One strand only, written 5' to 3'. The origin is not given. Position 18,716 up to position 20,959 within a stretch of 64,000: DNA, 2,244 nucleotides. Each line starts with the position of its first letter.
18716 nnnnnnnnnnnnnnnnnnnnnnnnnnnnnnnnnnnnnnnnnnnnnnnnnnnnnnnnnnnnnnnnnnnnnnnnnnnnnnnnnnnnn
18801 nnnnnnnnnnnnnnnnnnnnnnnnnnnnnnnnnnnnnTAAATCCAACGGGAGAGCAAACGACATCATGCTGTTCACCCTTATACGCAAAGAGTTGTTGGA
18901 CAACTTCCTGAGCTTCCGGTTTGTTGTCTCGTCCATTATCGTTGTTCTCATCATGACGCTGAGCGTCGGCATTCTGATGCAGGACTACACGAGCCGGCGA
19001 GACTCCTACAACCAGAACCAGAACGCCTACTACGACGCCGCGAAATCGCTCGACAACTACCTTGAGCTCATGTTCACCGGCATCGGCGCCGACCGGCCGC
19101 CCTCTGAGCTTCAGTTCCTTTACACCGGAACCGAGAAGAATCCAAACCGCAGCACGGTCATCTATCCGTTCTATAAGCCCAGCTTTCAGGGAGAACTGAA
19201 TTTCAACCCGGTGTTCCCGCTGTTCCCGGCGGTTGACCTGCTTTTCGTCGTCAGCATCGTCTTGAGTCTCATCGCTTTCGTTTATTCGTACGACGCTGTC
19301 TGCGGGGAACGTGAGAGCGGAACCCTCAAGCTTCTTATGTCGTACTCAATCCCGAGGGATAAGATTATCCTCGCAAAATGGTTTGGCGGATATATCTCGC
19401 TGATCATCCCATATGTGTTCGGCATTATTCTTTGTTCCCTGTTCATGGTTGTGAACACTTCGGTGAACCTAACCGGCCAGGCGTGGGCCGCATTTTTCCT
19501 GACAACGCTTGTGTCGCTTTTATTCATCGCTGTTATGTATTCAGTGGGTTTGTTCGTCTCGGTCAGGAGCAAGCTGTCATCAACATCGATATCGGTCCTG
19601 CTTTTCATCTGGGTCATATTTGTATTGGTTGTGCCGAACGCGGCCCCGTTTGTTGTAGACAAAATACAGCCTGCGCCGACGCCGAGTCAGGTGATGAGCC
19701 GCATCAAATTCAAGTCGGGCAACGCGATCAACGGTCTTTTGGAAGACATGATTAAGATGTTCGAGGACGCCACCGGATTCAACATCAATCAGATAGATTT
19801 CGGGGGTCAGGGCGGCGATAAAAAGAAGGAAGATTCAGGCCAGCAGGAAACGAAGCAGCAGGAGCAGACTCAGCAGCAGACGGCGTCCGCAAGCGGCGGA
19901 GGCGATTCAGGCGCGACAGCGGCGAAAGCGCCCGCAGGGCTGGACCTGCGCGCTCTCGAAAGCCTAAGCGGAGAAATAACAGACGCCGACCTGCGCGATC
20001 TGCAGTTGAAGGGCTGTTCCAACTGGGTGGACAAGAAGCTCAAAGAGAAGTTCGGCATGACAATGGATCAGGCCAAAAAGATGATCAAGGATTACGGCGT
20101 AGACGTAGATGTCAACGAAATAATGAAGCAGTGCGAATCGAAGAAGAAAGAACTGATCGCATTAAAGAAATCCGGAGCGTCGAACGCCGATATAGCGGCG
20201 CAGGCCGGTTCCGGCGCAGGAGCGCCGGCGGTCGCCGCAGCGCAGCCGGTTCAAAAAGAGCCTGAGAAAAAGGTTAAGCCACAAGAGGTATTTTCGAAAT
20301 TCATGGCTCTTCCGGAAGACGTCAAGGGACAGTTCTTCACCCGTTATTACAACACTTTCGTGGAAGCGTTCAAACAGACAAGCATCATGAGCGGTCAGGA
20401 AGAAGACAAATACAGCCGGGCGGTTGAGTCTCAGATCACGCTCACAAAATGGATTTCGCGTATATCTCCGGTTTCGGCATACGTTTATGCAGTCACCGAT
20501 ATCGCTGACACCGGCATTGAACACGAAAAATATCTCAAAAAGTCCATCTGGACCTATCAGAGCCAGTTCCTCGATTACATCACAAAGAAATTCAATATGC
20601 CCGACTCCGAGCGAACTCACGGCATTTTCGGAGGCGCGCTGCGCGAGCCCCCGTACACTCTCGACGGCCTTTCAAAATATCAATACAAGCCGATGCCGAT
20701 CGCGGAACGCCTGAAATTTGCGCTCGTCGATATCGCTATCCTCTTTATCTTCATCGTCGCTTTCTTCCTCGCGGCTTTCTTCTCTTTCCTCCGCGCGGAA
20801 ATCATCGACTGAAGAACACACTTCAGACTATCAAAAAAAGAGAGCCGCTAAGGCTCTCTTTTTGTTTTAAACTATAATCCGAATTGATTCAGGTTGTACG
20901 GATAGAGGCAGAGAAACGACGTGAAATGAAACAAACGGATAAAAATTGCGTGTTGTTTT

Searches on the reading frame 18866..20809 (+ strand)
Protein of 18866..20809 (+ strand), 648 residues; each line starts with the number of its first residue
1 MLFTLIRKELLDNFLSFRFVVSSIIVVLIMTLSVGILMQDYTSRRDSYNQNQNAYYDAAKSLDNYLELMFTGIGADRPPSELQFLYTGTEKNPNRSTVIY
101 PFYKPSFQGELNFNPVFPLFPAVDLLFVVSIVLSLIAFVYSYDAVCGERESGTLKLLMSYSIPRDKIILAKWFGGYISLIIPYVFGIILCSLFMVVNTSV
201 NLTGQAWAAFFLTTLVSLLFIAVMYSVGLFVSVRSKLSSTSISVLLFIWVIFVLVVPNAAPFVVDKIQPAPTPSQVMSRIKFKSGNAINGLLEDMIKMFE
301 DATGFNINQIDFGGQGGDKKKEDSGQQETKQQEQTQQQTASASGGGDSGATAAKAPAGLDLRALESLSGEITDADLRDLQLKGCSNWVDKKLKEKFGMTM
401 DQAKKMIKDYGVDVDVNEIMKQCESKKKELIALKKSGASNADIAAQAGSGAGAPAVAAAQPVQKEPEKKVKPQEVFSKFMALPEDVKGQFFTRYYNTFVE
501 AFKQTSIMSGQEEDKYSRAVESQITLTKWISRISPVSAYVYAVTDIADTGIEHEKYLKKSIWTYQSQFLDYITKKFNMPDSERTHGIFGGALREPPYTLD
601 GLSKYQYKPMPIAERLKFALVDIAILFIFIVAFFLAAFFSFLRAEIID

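Call 11: search_protein_families(library=pfam, proteins=[window:18866-20809:+], max_evalue=0.001)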
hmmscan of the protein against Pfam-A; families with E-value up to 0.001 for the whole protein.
window:18866-20809:+ (648 aa): 3 families
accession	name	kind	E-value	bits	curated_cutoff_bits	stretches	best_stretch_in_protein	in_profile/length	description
PF12679.13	ABC2_membrane_2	-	6e-30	104.9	27.2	1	4-269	2-212/283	ABC-2 family transporter protein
PF12698.13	ABC2_membrane_3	-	3.1e-09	36.8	31.6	1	57-257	111-291/347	ABC-2 family transporter protein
PF13346.12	ABC2_membrane_5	-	7.9e-05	22.7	25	1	119-255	29-161/205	ABC-2 family transporter protein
